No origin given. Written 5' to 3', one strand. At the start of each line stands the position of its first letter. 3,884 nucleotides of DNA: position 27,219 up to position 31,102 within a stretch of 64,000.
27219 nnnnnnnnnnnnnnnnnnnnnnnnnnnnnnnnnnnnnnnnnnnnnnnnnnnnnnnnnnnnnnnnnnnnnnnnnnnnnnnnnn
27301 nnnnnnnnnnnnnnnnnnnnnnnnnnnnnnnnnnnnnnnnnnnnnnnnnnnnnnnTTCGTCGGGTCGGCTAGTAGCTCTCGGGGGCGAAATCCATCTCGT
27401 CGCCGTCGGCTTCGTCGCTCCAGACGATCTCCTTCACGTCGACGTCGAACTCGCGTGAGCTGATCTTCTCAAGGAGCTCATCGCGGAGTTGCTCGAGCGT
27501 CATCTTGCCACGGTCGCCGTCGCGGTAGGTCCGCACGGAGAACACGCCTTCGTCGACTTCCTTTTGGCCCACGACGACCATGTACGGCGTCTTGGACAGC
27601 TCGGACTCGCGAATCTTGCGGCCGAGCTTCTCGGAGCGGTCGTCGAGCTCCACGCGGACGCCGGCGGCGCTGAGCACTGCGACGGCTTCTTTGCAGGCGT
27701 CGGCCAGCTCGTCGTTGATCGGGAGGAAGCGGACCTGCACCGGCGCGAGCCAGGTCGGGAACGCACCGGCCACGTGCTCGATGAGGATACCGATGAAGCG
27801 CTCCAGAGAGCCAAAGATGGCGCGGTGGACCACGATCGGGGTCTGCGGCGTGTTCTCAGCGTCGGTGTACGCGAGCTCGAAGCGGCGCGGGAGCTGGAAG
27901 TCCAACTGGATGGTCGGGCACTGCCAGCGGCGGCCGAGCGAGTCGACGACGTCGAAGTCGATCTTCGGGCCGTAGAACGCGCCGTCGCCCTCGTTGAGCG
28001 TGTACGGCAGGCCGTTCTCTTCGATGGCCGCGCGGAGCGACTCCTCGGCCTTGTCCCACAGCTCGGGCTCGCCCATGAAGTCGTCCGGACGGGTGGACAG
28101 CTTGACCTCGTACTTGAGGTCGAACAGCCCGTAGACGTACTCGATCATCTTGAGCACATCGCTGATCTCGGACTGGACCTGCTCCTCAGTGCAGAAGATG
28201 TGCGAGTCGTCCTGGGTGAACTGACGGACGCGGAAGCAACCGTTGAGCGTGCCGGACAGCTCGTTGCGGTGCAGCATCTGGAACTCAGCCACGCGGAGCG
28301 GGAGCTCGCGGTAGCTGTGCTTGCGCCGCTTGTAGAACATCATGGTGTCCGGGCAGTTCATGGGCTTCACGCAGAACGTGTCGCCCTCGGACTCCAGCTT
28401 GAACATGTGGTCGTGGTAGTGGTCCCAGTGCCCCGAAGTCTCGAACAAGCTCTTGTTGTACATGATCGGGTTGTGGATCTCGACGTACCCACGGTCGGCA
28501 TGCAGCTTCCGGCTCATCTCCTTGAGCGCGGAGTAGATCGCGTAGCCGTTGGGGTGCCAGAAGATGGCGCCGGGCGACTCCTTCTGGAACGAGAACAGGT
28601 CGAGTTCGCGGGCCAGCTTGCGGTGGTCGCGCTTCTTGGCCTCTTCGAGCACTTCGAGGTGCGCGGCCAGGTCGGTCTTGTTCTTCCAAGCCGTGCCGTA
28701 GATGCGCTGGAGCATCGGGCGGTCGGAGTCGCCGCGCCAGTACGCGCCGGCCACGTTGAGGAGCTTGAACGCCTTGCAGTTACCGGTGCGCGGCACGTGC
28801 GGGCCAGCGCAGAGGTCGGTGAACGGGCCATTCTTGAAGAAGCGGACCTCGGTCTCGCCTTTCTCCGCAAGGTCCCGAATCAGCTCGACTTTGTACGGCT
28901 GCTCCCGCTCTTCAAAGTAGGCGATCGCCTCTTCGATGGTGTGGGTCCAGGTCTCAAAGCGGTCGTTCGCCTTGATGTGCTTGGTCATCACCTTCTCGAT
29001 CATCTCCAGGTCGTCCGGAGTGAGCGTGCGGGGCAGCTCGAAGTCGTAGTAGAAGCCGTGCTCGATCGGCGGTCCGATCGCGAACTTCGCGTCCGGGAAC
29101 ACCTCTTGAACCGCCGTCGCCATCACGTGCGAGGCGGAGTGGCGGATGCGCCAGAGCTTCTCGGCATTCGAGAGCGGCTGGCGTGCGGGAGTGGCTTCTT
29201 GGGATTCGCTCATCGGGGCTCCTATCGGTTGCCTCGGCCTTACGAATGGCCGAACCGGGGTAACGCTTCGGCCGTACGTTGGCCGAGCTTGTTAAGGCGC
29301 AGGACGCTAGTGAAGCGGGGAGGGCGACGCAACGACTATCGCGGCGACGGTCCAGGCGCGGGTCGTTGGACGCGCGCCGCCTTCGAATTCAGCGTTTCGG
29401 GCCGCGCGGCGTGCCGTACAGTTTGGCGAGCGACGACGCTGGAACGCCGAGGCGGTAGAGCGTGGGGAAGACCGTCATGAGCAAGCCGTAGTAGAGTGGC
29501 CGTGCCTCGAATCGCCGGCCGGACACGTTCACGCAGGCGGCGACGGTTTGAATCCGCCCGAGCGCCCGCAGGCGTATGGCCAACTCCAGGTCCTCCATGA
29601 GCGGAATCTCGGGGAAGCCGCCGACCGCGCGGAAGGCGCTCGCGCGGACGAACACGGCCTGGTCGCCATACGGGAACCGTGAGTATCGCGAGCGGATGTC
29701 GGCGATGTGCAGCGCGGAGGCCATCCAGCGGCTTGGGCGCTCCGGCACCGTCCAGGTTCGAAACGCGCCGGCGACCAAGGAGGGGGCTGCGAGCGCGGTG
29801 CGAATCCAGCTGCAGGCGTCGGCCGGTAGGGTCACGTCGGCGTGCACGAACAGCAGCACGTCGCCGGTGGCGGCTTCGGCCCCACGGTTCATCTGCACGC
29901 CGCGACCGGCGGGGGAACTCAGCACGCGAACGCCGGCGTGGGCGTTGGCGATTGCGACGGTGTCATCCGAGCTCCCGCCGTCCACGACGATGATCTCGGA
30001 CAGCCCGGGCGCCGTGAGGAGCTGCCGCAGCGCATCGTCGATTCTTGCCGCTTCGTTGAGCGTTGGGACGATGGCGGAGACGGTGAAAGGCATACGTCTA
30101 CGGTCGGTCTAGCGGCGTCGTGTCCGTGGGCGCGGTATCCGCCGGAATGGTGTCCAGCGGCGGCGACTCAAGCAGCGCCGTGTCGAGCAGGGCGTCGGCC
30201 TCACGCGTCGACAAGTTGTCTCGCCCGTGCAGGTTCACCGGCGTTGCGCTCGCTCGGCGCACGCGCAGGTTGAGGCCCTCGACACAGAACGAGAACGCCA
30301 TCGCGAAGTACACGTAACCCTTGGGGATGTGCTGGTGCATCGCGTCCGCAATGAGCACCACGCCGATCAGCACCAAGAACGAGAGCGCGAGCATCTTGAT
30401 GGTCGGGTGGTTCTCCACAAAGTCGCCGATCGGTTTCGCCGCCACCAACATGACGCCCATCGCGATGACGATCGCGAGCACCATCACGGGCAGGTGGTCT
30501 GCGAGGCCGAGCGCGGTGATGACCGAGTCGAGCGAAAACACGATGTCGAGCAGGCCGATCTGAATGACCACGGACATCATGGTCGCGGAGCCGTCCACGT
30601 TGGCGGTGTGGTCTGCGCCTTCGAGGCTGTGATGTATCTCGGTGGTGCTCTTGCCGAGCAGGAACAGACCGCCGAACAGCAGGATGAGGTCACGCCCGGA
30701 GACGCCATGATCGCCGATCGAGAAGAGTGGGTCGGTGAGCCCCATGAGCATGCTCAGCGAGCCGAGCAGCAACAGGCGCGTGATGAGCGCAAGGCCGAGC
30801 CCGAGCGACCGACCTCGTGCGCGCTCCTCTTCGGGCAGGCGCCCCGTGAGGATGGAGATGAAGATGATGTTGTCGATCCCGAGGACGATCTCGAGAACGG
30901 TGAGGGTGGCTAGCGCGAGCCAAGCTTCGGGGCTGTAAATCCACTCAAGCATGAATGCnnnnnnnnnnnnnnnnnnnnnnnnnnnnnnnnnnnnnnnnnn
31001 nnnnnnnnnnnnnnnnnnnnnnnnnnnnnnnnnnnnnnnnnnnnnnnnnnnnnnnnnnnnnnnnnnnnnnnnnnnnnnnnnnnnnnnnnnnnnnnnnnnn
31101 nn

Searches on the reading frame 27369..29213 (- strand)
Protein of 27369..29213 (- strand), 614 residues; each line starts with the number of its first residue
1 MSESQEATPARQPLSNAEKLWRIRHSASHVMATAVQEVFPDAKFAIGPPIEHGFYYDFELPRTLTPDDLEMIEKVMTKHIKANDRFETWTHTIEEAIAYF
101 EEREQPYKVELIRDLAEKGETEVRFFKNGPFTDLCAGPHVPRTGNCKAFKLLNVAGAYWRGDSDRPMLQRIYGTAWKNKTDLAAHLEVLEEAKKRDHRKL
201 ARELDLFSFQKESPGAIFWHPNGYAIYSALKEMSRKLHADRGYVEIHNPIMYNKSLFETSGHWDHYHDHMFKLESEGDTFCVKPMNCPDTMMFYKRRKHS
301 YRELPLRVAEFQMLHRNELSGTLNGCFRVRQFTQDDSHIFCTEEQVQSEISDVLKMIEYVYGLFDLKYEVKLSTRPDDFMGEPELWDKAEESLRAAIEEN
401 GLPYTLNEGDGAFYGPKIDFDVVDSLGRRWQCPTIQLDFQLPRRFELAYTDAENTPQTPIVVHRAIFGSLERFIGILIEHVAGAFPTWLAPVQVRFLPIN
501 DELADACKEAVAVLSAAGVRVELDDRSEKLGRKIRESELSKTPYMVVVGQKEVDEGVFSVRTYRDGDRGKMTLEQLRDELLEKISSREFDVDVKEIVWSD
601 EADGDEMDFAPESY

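Call 54: search_protein_families(library=pfam, proteins=[window:27369-29213:-], max_evalue=0.00001)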
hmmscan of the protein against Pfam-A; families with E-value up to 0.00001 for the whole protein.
window:27369-29213:- (614 aa): 3 families
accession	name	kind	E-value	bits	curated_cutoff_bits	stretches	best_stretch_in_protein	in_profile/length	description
PF00587.30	tRNA-synt_2b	-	1.1e-45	156.4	29.3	1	271-480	1-178/179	tRNA synthetase class II core domain (G, H, P, S and T)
PF03129.25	HGTP_anticodon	-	4.7e-23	81.6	21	1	493-582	1-93/94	Anticodon binding domain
PF07973.19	tRNA_SAD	-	9.4e-15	54.8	24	1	123-172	1-44/44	Threonyl and Alanyl tRNA synthetase second additional domain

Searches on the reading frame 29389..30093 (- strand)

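Call 54: search_protein_families(library=pfam, proteins=[window:29389-30093:-], max_evalue=0.00001)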
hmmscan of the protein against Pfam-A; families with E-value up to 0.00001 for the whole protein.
window:29389-30093:- (234 aa): 3 families
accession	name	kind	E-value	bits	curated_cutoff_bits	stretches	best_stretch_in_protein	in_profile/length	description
PF00535.33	Glycos_transf_2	-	2.9e-20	73.3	23.3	1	6-127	1-130/168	Glycosyl transferase family 2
PF13641.12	Glyco_tranf_2_3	-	7.3e-08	33.1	27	1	5-179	3-198/230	Glycosyltransferase like family 2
PF10111.15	Glyco_tranf_2_2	-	1.6e-06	28.3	27.3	0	9-92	4-97/276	Glycosyltransferase like family 2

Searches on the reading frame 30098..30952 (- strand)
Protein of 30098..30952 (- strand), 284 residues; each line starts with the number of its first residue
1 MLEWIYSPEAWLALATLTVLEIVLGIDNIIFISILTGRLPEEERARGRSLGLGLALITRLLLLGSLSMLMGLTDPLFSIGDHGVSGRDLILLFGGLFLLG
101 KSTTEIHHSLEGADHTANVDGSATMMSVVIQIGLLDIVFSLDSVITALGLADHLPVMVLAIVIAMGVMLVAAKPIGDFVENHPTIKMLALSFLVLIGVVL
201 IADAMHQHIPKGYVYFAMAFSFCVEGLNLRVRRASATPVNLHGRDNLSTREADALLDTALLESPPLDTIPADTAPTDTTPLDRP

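Call 54: search_protein_families(library=pfam, proteins=[window:30098-30952:-], max_evalue=0.00001)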
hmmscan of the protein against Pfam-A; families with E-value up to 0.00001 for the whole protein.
window:30098-30952:- (284 aa): 1 family
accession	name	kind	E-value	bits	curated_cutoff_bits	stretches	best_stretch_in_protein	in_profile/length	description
PF03741.22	TerC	-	7.6e-45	153.3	27.8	1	16-203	2-177/178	Integral membrane protein TerC family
